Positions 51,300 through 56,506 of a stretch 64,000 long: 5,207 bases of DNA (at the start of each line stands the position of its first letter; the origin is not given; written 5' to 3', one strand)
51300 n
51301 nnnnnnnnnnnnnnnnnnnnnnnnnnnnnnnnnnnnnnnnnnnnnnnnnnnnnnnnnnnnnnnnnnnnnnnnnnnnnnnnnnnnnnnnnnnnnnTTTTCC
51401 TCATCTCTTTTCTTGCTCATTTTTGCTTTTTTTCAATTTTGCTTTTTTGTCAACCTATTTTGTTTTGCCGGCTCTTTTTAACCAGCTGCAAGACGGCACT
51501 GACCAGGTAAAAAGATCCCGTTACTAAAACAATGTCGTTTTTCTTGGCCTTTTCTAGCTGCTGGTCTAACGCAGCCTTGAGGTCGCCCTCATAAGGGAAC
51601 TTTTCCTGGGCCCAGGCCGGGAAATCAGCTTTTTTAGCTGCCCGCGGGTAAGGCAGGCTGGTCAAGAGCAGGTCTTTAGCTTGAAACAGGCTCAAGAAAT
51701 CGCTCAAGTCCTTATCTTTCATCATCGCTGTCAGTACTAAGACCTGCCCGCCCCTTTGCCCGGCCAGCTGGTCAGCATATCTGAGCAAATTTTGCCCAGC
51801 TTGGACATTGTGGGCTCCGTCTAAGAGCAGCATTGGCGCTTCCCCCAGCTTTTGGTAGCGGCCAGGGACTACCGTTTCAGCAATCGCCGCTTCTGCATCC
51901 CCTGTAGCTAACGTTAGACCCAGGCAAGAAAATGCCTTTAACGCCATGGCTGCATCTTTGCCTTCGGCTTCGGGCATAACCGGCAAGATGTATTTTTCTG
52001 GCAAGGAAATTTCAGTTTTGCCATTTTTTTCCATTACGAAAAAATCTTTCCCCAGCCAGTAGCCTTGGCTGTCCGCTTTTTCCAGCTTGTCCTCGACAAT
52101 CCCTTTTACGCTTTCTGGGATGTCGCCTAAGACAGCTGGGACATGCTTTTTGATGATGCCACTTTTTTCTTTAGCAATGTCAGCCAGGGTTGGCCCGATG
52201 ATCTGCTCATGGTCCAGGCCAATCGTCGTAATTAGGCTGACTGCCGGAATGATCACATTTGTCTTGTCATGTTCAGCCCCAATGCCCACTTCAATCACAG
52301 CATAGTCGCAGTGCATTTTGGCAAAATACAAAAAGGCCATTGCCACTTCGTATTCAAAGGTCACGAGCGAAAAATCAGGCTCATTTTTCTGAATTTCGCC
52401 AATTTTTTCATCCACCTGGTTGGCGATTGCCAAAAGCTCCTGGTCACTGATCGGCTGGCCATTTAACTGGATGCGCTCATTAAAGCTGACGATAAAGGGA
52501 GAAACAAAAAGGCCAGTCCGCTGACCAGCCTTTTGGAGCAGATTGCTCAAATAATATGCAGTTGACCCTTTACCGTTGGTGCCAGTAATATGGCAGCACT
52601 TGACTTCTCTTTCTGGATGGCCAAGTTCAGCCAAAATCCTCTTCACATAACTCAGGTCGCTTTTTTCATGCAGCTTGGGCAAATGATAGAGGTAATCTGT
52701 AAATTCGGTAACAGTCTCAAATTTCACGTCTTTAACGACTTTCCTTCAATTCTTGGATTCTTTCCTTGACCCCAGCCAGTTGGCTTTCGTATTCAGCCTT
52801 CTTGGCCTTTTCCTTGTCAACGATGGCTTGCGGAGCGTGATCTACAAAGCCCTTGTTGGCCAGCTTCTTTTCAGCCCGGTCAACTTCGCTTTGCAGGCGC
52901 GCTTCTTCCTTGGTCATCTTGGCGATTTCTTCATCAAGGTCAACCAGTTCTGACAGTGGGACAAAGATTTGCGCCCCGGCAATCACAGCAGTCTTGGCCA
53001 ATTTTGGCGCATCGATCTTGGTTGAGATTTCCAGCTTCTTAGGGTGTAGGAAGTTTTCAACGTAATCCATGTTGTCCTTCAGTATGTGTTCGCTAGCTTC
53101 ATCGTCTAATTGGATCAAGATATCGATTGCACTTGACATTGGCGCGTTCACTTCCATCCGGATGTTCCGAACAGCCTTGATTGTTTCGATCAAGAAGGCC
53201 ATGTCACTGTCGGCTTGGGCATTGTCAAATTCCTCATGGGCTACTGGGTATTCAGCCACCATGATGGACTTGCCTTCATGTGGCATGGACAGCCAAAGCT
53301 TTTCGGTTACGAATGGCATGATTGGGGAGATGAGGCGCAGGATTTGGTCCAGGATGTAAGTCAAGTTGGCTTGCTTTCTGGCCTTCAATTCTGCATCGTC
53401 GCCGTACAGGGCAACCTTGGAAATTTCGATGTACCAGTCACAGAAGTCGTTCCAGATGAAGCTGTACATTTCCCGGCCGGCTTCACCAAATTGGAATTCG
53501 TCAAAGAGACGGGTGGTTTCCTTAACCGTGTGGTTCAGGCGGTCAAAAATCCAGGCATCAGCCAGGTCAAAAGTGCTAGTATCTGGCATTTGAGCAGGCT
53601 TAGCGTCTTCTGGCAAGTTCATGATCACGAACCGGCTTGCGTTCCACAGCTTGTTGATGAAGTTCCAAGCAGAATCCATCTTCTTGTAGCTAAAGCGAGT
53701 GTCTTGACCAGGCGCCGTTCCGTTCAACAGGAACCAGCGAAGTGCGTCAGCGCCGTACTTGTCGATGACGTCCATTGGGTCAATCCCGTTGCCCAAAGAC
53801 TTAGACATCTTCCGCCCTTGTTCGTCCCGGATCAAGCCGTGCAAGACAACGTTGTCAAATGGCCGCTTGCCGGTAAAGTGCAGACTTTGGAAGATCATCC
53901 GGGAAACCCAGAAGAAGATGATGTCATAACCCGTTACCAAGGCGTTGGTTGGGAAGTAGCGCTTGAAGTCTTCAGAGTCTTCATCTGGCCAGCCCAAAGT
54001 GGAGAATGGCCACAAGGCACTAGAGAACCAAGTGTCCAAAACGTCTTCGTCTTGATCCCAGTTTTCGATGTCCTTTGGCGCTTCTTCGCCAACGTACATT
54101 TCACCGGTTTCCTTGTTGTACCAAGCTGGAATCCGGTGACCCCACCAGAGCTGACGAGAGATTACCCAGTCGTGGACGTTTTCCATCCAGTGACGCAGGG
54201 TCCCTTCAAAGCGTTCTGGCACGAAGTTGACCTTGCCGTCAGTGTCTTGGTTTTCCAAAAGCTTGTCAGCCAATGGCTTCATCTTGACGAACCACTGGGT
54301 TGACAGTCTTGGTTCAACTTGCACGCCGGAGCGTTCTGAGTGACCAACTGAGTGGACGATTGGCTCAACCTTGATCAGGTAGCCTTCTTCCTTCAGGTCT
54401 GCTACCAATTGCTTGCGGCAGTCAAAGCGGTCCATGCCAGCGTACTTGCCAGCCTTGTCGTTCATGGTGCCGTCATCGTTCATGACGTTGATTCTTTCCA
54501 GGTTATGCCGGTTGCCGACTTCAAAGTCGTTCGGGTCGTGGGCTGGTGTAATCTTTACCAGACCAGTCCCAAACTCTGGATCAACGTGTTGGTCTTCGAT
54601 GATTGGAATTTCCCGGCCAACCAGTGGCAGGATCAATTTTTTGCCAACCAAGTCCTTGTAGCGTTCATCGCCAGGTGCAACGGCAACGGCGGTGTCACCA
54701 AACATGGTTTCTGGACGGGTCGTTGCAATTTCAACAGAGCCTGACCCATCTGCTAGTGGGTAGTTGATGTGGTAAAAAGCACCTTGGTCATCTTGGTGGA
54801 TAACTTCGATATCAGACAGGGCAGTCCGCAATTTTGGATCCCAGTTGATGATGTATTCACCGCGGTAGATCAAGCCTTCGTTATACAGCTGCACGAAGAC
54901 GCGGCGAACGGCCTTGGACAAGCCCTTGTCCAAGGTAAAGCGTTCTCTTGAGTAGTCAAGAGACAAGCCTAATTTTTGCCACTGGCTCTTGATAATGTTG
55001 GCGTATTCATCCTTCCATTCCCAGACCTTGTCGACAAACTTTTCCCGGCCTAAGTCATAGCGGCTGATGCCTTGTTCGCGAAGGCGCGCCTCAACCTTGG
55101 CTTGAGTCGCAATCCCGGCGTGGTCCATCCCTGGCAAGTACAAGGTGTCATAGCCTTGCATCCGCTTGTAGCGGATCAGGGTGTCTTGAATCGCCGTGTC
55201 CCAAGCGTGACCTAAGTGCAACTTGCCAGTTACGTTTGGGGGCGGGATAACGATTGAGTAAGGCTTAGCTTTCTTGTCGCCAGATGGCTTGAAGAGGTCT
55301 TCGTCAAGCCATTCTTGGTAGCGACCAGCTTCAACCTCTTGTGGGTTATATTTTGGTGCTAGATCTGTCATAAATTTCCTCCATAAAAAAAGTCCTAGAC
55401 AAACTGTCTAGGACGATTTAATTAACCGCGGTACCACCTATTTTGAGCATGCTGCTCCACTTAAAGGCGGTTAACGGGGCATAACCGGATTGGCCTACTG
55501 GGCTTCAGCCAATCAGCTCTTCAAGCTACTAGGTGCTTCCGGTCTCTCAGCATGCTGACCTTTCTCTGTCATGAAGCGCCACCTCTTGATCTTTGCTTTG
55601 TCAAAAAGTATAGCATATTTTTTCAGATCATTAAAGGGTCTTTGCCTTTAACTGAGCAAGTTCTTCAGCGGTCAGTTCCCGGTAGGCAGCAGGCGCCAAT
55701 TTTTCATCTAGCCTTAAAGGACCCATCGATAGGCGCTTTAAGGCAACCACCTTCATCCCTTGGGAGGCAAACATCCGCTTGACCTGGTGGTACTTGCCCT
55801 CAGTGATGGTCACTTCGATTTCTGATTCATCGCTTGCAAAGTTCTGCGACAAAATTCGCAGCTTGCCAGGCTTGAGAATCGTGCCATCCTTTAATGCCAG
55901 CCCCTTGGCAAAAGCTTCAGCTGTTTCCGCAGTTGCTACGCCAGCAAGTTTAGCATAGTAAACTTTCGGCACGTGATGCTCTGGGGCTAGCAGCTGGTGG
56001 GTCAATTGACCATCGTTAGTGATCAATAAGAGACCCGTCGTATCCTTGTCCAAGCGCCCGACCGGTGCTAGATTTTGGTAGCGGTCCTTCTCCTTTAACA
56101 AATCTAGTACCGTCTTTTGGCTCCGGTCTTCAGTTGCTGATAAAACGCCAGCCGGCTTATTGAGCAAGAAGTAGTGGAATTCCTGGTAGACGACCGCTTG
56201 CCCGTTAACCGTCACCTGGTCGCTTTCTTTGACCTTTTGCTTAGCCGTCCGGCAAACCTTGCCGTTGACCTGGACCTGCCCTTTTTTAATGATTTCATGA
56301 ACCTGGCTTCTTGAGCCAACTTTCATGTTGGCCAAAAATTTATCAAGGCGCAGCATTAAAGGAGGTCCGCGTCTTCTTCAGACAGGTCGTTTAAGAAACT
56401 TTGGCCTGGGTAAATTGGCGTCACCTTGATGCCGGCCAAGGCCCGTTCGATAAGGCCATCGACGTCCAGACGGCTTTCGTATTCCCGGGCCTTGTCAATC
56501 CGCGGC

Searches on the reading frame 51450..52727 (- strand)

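Call 7: search_protein_families(library=pfam, proteins=[window:51450-52727:-])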
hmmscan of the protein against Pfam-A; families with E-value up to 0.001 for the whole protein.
window:51450-52727:- (425 aa): 2 families
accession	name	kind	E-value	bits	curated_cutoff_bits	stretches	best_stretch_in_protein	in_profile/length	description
PF02875.26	Mur_ligase_C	-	2.3e-13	51.5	28.4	1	289-406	1-127/127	Mur ligase, glutamate ligase domain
PF08245.18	Mur_ligase_M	-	4e-10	40.4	24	1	47-197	1-115/200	Mur ligase middle domain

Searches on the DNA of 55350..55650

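Call 87: search_rna_families(source=window, start=55350, end=55650, threshold=evalue, max_evalue=0.01)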
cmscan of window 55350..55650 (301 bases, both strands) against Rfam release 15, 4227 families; matches with E-value up to 0.01: 1.
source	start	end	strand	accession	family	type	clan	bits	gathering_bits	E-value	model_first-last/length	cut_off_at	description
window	55406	55602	-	RF00230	T-box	Cis-reg; leader;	-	74.8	93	1.1e-16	1-219/219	no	T-box leader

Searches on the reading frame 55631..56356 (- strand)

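Call 29: search_protein_families(library=pfam, proteins=[window:55631-56356:-], max_evalue=0.00001)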
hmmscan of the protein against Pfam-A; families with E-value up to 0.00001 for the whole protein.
window:55631-56356:- (241 aa): 2 families
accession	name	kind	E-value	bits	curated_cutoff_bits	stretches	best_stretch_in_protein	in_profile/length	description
PF00849.27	PseudoU_synth_2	-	4.1e-26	92.5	26.8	1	61-198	1-152/152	RNA pseudouridylate synthase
PF01479.30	S4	-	2.5e-14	53.2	22.8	1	2-48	1-48/48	S4 domain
